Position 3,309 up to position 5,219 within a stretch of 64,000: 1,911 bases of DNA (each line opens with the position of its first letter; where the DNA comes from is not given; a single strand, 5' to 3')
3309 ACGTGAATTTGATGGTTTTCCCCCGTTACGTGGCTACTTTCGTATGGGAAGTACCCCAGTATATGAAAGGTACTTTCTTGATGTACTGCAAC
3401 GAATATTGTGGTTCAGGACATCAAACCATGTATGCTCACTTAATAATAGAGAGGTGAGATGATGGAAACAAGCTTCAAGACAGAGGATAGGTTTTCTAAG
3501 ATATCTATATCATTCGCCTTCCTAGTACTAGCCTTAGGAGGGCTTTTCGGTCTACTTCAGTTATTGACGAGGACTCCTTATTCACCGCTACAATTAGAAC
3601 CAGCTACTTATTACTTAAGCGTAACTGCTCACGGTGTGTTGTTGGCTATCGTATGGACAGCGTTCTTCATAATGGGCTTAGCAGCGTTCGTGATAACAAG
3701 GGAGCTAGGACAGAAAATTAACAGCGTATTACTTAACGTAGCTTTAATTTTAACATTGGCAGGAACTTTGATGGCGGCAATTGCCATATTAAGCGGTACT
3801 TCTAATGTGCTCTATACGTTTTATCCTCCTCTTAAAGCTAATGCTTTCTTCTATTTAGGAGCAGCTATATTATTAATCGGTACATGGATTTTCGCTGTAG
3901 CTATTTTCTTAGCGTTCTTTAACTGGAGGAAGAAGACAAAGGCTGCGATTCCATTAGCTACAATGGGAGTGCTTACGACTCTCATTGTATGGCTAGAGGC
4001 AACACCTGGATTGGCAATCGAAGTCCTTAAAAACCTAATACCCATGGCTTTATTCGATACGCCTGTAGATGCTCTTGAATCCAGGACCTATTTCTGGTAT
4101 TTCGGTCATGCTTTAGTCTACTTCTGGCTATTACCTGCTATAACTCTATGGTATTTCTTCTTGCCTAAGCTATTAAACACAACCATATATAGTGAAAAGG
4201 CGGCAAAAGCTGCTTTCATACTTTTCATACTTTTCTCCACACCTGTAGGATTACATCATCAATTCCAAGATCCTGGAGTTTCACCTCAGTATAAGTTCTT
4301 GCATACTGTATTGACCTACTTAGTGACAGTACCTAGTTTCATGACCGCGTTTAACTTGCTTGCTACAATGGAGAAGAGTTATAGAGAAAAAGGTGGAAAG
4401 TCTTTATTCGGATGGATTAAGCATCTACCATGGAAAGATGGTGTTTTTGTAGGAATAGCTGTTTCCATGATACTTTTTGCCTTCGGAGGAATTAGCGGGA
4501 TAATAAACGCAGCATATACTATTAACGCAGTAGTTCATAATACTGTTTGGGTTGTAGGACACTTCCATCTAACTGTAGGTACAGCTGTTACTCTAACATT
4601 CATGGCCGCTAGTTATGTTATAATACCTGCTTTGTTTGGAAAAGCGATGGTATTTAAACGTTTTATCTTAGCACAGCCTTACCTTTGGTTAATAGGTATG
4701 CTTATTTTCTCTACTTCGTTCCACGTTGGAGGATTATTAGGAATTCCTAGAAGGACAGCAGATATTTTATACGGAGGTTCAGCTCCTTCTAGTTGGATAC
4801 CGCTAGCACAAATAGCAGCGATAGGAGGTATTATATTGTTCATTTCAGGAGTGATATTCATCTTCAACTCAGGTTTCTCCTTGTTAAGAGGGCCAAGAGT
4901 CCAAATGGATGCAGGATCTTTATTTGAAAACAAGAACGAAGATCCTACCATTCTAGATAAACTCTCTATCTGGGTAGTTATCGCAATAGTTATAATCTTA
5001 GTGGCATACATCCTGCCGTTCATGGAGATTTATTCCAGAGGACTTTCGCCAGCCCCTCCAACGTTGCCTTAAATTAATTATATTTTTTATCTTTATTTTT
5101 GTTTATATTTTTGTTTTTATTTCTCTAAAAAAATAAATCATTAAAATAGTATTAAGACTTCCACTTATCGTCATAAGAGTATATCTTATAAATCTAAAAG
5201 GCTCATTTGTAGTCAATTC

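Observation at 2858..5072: B-type oxidase operon 1 carries an unlisted 49-aa single-TM ORF where Thermus ba3 has subunit IIa (cbaD)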

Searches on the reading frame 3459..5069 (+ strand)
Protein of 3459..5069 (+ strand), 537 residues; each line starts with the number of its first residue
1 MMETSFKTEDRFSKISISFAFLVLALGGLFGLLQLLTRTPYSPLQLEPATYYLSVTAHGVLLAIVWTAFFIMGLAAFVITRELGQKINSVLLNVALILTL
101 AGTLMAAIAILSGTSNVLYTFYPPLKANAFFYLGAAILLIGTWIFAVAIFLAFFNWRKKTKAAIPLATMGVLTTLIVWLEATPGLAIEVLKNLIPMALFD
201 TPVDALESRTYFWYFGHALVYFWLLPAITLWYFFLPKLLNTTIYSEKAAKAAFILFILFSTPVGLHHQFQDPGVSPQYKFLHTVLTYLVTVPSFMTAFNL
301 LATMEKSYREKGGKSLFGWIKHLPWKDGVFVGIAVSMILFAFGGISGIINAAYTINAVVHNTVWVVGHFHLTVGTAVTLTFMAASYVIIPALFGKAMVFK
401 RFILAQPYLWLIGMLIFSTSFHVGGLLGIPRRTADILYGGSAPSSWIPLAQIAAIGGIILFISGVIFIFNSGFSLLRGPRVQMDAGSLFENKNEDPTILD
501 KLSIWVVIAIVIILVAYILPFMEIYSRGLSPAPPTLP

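Call 3: search_protein_families(library=pfam, proteins=[window:3459-5069:+], max_evalue=10)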
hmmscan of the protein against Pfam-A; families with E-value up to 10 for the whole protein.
window:3459-5069:+ (537 aa): 3 families
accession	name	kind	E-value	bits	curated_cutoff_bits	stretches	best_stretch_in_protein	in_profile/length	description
PF00115.25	COX1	-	3e-89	300.3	34.8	1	16-459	6-436/436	Cytochrome C and Quinol oxidase polypeptide I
PF07296.16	TraP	-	0.77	9.4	25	1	145-184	16-56/202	TraP protein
PF11076.13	YbhQ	-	0.88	10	27.4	1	196-228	63-95/132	Putative inner membrane protein YbhQ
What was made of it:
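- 3459..5072 (+): Subunit I (CbaA-like) of a B-family heme-copper oxidase: 537 aa, or 536 aa from ATG 3462. Pfam COX1 E=3e-89 (call 3).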

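Call 10: find_homologous_proteins(query=window:3459-5069:+, max_evalue=1e-20)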
Query window:3459-5069:+ (537 aa): 4100 proteins with E <= 1e-20 among 8000 candidates; the best 120 are listed.
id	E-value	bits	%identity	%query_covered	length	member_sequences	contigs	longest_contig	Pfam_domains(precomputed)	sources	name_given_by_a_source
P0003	0.0e+0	1163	100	100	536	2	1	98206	PF00115.26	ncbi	-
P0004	8.2e-258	875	71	100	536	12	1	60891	PF00115.26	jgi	-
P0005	1.6e-253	860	71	100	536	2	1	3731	PF00115.26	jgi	-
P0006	6.2e-228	776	66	100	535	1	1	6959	PF00115.26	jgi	-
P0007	8.4e-222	756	64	99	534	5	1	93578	PF00115.26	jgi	-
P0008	5.1e-221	753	63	99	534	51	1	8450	PF00115.26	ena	-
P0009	6.1e-209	713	60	100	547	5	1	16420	PF00115.26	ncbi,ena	-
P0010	1.3e-203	696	60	100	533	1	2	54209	PF00115.26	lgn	-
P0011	4.3e-201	687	59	99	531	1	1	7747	PF00115.26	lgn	-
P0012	4.8e-200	684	59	100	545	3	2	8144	PF00115.26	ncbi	-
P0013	9.5e-199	680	59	100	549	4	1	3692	PF00115.26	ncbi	-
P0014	1.2e-196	673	57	99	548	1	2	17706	PF00115.26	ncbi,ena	-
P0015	1.3e-196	673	57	99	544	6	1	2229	PF00115.26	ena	-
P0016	5.2e-190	651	55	99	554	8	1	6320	PF00115.26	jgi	jgi:cytochrome c oxidase subunit 1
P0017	3.1e-189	648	55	100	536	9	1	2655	PF00115.26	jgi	-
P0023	1.1e-179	617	53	98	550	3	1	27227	PF00115.26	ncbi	ncbi:MAG: cbb3-type cytochrome c oxidase subunit I [Sulfolobales archaeon]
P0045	3.6e-174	599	52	100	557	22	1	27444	PF00115.26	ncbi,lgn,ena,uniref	ncbi:b(o/a)3-type cytochrome-c oxidase subunit 1 [Pyrobaculum aerophilum]|uniref:b(o/a)3-type cytoch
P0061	1.2e-163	564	48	100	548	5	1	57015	PF00115.26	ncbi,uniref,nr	ncbi:cytochrome c oxidase (ba3-type) subunit I [Aeropyrum pernix]|uniref:Cytochrome c oxidase (Ba3-t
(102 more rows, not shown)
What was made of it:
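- Checked: One base later, ATG 3459 opens the 537-aa subunit I; a second ATG at 3462 is the start used by the public 536-aa call P0003 (call 10).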

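Call 12: find_related_loci(query=A1, collection=genome_contigs, flank=4000)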
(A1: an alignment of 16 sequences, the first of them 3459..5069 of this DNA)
Query A1 (537 aa) in genome_contigs; peptide patterns used: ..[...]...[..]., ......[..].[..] (x = any residue, [..] = any of these).
600 stretches matched a pattern (row limit reached: there are more); 597 encode a relative of the query (tblastn E <= 1e-3); the best 80 are kept; 80 distinct loci.
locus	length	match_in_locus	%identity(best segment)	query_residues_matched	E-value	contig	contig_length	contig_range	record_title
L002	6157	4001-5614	51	2-534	1e-178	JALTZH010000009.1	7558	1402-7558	MAG: archaeon isolate S141_metabat2_scaf2bin.124 S141_NODE_10512_length_7558_cov_4.097564, whole genome shotgun sequence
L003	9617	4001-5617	53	5-532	9e-173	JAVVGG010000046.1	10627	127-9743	MAG: Desulfurococcales archaeon isolate PSS.bin.20 NODE_1017_length_10627_cov_89.549754, whole genome shotgun sequence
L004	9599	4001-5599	50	5-529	6e-172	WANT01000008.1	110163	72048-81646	MAG: Aeropyrum sp. isolate S141_97_esom k151_13574, whole genome shotgun sequence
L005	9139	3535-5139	49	5-536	6e-159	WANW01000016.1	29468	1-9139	MAG: Candidatus Hydrothermarchaeota archaeon isolate S141_67_esom k151_147819, whole genome shotgun sequence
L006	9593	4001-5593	45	9-537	1e-140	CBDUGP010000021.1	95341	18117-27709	MAG TPA_asm: uncultured bacterium isolate SRR22808116_maxbin2_13 genome assembly, contig: ERZ25043450.58, whole genome s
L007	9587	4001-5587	43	3-526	1e-140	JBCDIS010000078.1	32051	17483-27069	MAG: Acidobacteriota bacterium isolate P01_H01_bin.185 k141_2832722_length_32051_cov_17.3662, whole genome shotgun seque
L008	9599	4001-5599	42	9-537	1e-138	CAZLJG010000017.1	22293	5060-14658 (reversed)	MAG TPA_asm: uncultured Solibacteraceae bacterium isolate SRP302895_co1_15 genome assembly, contig: NODE_4266_length_222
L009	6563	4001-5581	45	9-526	8e-138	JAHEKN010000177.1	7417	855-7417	MAG: Gemmatimonadetes bacterium isolate Ww584 NODE_38272_length_7417_cov_3.599507, whole genome shotgun sequence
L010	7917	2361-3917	45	9-520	6e-137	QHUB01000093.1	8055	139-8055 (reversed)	MAG: Gemmatimonadetes bacterium isolate AG38 14_0903_02_30cm_scaffold_9446_curated, whole genome shotgun sequence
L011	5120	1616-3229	43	7-537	7e-138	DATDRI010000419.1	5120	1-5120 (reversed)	MAG TPA_asm: Vicinamibacteria bacterium isolate SMAG_U7973 k141_1780139, whole genome shotgun sequence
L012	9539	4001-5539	45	20-526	2e-136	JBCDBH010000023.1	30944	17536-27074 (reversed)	MAG: Acidobacteriota bacterium isolate P01_F01_bin.79 k141_2314672_length_30944_cov_9.0000, whole genome shotgun sequenc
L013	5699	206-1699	45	31-524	4e-136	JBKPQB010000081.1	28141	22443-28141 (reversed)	MAG: Acidobacteriota bacterium isolate GS_EKS_MAG_00087 GS_EKS_000001029252, whole genome shotgun sequence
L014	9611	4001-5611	41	1-526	1e-135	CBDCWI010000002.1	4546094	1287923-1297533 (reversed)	MAG: Candidatus Multivoradales bacterium isolate 1f28cde2-ba50-4c22-9f4e-741ccd2d9d18 genome assembly, contig: contig_2,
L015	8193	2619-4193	44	3-520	3e-135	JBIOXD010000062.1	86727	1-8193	MAG: Gemmatimonadales bacterium isolate MAG065 k127_2859357, whole genome shotgun sequence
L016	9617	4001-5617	43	3-537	5e-135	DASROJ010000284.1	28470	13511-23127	MAG TPA_asm: Patescibacteria group bacterium isolate SMAG_U10265 k141_2628432, whole genome shotgun sequence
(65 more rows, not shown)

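Call 13: find_related_loci(query=window:3459-5069:+, collection=metagenome_contigs, flank=3000)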
Query window:3459-5069:+ (537 aa) in metagenome_contigs; peptide patterns used: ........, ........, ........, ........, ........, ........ (x = any residue, [..] = any of these).
80 stretches matched a pattern; 13 encode a relative of the query (tblastn E <= 1e-3); 13 distinct loci.
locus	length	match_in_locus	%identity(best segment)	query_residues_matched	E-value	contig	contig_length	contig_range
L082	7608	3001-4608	71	2-537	0e+0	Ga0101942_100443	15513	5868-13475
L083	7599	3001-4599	64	5-537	0e+0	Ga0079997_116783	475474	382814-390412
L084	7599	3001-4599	63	5-537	0e+0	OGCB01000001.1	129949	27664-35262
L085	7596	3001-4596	64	5-537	0e+0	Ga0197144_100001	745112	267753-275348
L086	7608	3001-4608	55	1-537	0e+0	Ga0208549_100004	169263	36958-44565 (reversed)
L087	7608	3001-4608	55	1-537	0e+0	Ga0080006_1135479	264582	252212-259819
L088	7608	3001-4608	73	2-537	0e+0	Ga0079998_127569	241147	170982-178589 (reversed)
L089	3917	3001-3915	75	2-306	3e-152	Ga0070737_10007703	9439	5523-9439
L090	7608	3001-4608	58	1-537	5e-151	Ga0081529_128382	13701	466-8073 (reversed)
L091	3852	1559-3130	40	3-517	3e-116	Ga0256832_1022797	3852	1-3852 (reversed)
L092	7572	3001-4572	40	3-517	8e-112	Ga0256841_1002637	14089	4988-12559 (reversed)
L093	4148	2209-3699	28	5-481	5e-43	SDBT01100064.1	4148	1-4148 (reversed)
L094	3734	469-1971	28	1-481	2e-38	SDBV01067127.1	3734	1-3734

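Call 25: search_solved_structures(query=window:3459-5069:+, max_evalue=1e-10, show_alignments=1)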
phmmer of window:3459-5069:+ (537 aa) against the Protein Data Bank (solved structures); distinct sequences matched with E-value up to 1e-10: 23.
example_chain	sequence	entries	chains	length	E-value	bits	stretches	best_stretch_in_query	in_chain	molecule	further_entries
4gp8_A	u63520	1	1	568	1.1e-99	337.8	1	17-533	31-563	Cytochrome c oxidase subunit 1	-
2qpd_A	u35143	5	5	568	1.7e-99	337.2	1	17-533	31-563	Cytochrome c oxidase subunit 1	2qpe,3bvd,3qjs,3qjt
1ehk_A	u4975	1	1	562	1.8e-99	337.1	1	17-533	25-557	BA3-TYPE CYTOCHROME-C OXIDASE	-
1xme_A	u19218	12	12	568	1.9e-99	337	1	17-533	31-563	Cytochrome c oxidase polypeptide I | Cytochrome c oxidase subunit 1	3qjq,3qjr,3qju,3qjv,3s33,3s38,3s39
3s8f_A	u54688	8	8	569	1.9e-99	337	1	17-533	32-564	Cytochrome c oxidase subunit 1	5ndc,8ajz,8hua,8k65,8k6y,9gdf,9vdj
3eh3_A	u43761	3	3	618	3.1e-99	336.3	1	17-533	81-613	Cytochrome c oxidase subunit 1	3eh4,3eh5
4fa7_A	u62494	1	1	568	3.2e-99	336.3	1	17-533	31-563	Cytochrome c oxidase subunit 1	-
4gp4_A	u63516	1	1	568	7.5e-99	335.1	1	17-533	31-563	Cytochrome c oxidase subunit 1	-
4gp5_A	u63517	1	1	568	1.2e-98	334.4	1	17-533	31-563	Cytochrome c oxidase subunit 1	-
3s8g_A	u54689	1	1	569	1.6e-98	334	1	17-533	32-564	Cytochrome c oxidase subunit 1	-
4g7s_A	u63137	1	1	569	2.3e-98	333.5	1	17-533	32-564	Cytochrome c oxidase subunit 1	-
4faa_A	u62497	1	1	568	2.6e-98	333.3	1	17-533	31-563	Cytochrome c oxidase subunit 1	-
4g72_A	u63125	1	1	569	3.8e-98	332.7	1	17-533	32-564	Cytochrome c oxidase subunit 1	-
4n4y_A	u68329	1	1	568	4e-98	332.7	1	17-533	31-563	Cytochrome c oxidase subunit 1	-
4g7q_A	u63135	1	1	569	4.4e-98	332.6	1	17-533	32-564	Cytochrome c oxidase subunit 1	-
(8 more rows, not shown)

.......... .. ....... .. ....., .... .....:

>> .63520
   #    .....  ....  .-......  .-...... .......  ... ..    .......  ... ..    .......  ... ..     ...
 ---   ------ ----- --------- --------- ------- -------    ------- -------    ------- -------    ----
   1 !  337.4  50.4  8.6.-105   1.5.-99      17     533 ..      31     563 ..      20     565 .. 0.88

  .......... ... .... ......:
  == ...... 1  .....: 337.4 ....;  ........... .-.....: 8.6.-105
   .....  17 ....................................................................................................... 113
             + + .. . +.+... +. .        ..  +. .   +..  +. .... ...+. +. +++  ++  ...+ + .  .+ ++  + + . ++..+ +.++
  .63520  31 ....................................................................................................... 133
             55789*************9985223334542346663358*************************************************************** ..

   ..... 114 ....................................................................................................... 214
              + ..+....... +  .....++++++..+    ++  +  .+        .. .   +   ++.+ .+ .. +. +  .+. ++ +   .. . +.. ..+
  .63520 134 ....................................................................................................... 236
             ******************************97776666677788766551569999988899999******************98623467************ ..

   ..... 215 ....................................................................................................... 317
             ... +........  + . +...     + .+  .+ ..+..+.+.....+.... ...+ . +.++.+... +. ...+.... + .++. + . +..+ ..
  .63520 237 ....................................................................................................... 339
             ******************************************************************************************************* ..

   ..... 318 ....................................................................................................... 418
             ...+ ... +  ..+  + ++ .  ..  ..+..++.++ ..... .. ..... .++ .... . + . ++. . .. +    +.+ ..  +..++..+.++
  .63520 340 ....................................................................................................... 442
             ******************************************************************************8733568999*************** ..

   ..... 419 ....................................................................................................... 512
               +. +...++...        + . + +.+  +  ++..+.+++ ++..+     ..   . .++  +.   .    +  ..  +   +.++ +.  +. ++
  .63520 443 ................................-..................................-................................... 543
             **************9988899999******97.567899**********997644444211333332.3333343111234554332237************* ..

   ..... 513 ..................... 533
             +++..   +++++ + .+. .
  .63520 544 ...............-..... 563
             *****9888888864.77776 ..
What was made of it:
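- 3459..5072 (+): The best PDB hits are Thermus ba3 subunit I (E=1e-99) and Aquifex 7deg_A (2.5e-92), against 2e-15 or worse for A-type enzymes (call 25).
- On B-family (ba3-type) heme-copper oxidase, for the operon's subunits I and II: Thermus ba3 subunit I scores E=1e-99, against 2e-15 or worse for A-type (call 25).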

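Call 38: find_encoding_contigs(protein=P0045, flank=3000, max_places=1)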
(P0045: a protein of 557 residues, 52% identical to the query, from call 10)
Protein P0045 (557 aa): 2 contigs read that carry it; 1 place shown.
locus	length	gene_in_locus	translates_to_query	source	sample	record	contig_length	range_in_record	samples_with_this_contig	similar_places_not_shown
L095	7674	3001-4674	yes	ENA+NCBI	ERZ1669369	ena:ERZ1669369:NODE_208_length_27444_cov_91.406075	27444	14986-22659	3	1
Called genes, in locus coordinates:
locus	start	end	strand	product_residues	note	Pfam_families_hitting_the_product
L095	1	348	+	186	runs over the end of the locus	PF00355:Rieske (weak)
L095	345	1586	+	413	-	PF00033:Cytochrome_B, PF13631:Cytochrom_B_N_2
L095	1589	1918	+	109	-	-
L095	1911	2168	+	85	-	-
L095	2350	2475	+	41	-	-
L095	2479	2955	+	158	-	PF00116:COX2 (weak)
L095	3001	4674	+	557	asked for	PF00115:COX1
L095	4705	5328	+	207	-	PF00578:AhpC-TSA (faint), PF02630:SCO1-SenC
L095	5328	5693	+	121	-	-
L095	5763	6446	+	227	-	PF05573:NosL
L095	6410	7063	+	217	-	-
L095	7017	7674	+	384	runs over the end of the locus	PF05048:NosD, PF13229:Beta_helix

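Call 39: find_encoding_contigs(protein=P0061, flank=3000, max_places=1)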
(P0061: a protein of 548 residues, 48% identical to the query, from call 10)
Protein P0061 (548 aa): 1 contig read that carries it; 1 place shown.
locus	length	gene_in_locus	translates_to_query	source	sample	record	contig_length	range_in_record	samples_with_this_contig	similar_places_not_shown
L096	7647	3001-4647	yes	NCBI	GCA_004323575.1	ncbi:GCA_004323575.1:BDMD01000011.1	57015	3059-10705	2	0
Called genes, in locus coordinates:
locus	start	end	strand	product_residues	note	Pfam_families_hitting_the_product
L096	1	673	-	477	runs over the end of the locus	PF01547:SBP_bac_1, PF13416:SBP_bac_8, PF13343:SBP_bac_6 (faint)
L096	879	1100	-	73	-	-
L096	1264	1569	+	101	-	PF01253:SUI1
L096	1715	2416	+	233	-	PF06557:DUF1122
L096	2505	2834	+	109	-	-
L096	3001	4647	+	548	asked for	PF00115:COX1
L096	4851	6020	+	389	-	PF01266:DAO (faint), PF01494:FAD_binding_3 (faint), PF05834:Lycopene_cycl (faint), PF07992:Pyr_redox_2 (weak), PF13450:NAD_binding_8 (weak)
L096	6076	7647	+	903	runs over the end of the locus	PF00330:Aconitase, PF00694:Aconitase_C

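Call 40: find_encoding_contigs(protein=P0023, flank=3000, max_places=1)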
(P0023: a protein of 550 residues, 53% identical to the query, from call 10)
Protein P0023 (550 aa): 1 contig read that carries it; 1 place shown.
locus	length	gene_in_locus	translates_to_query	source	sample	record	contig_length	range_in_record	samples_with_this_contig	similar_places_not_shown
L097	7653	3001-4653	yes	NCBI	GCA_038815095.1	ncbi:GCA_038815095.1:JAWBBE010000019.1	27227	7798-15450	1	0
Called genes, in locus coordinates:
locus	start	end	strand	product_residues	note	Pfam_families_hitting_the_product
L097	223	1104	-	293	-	PF02629:CoA_binding, PF13380:CoA_binding_2, PF13607:Succ_CoA_lig, PF00549:Ligase_CoA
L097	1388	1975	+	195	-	PF04967:HTH_10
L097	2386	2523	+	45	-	-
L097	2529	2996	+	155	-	PF00116:COX2 (weak)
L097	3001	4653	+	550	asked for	PF00115:COX1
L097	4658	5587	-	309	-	PF01497:Peripla_BP_2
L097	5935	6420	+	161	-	PF02502:LacAB_rpiB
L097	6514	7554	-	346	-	PF00291:PALP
